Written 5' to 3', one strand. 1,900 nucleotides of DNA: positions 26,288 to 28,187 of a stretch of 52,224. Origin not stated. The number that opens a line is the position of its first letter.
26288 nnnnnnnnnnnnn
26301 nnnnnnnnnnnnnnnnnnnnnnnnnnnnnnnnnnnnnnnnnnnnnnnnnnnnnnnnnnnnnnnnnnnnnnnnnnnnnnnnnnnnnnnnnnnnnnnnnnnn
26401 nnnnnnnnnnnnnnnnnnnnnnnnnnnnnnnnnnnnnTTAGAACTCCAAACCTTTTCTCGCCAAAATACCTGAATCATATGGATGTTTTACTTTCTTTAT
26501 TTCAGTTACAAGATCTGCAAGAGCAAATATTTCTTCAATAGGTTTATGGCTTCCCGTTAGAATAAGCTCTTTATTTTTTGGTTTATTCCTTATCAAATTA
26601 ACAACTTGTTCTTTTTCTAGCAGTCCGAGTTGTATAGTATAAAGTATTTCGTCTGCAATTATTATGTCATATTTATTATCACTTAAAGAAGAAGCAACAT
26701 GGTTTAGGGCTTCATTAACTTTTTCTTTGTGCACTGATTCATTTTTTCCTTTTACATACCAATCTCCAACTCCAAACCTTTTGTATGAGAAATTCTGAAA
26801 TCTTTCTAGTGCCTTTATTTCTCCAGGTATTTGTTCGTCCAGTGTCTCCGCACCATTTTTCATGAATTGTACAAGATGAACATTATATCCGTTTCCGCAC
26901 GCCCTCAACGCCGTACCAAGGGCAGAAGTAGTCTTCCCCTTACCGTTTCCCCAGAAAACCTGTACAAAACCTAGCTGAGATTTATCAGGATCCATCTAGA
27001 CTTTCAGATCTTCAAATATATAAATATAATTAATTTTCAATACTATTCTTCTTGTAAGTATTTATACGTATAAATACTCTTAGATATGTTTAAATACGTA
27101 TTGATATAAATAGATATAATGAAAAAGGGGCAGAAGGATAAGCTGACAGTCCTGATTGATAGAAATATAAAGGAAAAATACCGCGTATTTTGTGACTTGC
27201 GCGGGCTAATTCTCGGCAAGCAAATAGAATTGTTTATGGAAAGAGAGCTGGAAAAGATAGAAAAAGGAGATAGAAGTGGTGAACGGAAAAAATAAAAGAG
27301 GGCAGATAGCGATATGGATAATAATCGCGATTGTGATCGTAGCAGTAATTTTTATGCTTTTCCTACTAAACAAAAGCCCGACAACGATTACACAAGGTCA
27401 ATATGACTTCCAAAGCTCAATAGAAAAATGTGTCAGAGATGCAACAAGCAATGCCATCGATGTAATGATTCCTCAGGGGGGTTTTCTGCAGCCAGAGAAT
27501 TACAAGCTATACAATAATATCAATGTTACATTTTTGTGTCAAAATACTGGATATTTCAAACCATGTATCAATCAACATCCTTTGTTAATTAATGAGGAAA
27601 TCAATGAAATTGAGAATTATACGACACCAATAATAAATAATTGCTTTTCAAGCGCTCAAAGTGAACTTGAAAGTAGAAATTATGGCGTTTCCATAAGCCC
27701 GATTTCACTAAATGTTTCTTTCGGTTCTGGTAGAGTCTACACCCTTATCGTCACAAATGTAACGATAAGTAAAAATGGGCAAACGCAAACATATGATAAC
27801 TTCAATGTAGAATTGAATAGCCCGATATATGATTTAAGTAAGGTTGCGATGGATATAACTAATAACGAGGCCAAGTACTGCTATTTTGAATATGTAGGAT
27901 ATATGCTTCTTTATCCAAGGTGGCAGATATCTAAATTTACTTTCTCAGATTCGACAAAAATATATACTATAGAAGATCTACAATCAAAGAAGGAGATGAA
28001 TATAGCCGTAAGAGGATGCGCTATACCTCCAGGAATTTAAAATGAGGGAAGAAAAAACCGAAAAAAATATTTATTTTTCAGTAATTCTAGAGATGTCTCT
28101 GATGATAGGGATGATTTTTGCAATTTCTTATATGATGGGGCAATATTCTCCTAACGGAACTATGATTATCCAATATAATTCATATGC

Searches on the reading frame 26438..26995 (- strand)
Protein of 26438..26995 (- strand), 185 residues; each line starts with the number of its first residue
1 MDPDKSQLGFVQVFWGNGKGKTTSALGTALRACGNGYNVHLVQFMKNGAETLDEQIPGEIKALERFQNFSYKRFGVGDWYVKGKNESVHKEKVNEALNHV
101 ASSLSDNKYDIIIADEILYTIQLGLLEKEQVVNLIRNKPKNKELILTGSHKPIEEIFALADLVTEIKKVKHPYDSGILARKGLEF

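Call 10: search_protein_families(library=pfam, max_evalue=0.1, proteins=[window:26438-26995:-])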
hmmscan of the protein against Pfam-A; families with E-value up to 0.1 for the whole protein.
window:26438-26995:- (185 aa): 4 families
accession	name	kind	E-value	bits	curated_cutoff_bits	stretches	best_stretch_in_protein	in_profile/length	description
PF02572.21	CobA_CobO_BtuR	-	1.2e-53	182.3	25.7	1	9-185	3-172/172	ATP:corrinoid adenosyltransferase BtuR/CobO/CobP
PF13245.12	AAA_19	-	0.032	14.9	25.1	1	16-148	21-124/134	AAA domain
PF20720.3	nSTAND3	-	0.034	14.3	27.2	0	17-52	26-61/155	Novel STAND NTPase 3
PF13847.12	Methyltransf_31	-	0.088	12.9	27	0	100-167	66-123/145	Methyltransferase domain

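Call 11: search_protein_families(library=ncbifam, max_evalue=0.1, proteins=[window:26438-26995:-])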
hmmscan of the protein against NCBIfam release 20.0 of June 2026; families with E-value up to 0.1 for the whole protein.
window:26438-26995:- (185 aa): 6 families
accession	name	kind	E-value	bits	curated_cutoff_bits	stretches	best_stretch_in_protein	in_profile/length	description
NF004637.0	PRK05986.1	subfamily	9.1e-47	159.3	185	1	5-185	25-197/197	cob(I)yrinic acid a,c-diamide adenosyltransferase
TIGR00708.1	cobA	equivalog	1.9e-45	154.8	167.75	1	5-185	2-177/177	cob(I)yrinic acid a,c-diamide adenosyltransferase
NF005648.0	PRK07414.1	equivalog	3.8e-23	81.9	248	1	9-170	22-176/178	P-loop NTPase family protein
NF005647.0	PRK07413.1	equivalog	8.4e-20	70.8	426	1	9-184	201-381/382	cob(I)yrinic acid a,c-diamide adenosyltransferase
NF038214.1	IS21_help_AAA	equivalog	0.031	14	200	0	88-149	133-191/232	IS21-like element helper ATPase IstB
NF009994.0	PRK13463.1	equivalog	0.057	13.2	277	1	97-149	60-112/203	phosphoserine phosphatase 1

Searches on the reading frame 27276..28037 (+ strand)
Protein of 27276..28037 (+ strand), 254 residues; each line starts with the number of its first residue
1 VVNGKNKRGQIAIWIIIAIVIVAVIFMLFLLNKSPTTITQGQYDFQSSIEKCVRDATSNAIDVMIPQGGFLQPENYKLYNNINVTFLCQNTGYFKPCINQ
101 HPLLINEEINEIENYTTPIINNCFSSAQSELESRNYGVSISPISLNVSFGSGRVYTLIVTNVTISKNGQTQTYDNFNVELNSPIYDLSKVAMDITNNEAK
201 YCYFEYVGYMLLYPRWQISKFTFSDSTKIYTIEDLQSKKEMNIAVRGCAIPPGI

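Call 10: search_protein_families(library=pfam, max_evalue=0.1, proteins=[window:27276-28037:+])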
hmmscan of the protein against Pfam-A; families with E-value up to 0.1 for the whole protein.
window:27276-28037:+ (254 aa): 2 families
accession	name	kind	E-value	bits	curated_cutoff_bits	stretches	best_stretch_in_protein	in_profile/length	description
PF12911.12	OppC_N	-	0.092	13.1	23.9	0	5-29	12-36/53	N-terminal TM domain of oligopeptide transport permease C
PF23529.1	Microp_apicomplexa_16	-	0.096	13.1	27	0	10-32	29-51/73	Apicomplexa microprotein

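Call 11: search_protein_families(library=ncbifam, max_evalue=0.1, proteins=[window:27276-28037:+])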
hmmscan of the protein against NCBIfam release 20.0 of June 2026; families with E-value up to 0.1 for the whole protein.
window:27276-28037:+ (254 aa): 0 families

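Call 74: search_solved_structures(query=A3, max_evalue=1)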
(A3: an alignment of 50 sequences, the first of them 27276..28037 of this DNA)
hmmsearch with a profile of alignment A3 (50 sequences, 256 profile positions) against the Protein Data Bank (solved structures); distinct sequences matched with E-value up to 1: 0.

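Call 75: search_protein_families(library=pfam, alignment_id=A3, max_evalue=0.1)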
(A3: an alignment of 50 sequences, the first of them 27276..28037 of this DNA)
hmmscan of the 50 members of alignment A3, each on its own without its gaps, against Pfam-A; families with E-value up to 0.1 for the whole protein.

A. member 1, window:27276-28037:+ (254 aa): 2 families
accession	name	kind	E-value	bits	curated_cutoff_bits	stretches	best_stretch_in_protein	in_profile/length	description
PF12911.12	OppC_N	-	0.092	13.1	23.9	0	5-29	12-36/53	N-terminal TM domain of oligopeptide transport permease C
PF23529.1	Microp_apicomplexa_16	-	0.096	13.1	27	0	10-32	29-51/73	Apicomplexa microprotein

B. families by the number of members that match (of 50 scanned): 21 families
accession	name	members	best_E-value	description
PF14899.11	DUF4492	2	0.0029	Domain of unknown function (DUF4492)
PF12098.13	DUF3574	2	0.022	Protein of unknown function (DUF3574)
PF05568.16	ASFV_J13L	1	0.0031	African swine fever virus J13L protein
PF20462.4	DUF6715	1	0.0059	Domain of unknown function (DUF6715)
PF19903.4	DUF6376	1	0.0062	Family of unknown function (DUF6376)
PF07942.18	CARME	1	0.021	Carnosine N-methyltransferase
PF18743.7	AHJR-like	1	0.053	REase_AHJR-like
PF00335.26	Tetraspanin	1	0.056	Tetraspanin family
PF21314.2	TM_ErbB1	1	0.057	Epidermal growth factor receptor transmembrane-juxtamembrane segment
PF13786.12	DUF4179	1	0.062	Domain of unknown function (DUF4179)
PF05811.18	DUF842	1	0.063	Eukaryotic protein of unknown function (DUF842)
PF06796.16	NapE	1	0.067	Periplasmic nitrate reductase protein NapE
PF24316.1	Tli3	1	0.069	T6SS Tli3 immunity protein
PF00003.28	7tm_3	1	0.07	7 transmembrane sweet-taste receptor of 3 GCPR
PF17288.8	Terminase_3C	1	0.078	Terminase RNAseH like domain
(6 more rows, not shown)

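Call 77: search_protein_families(library=phrogs, max_evalue=0.01, proteins=[window:27276-28037:+])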
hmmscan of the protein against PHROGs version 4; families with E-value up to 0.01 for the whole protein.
window:27276-28037:+ (254 aa): 0 families
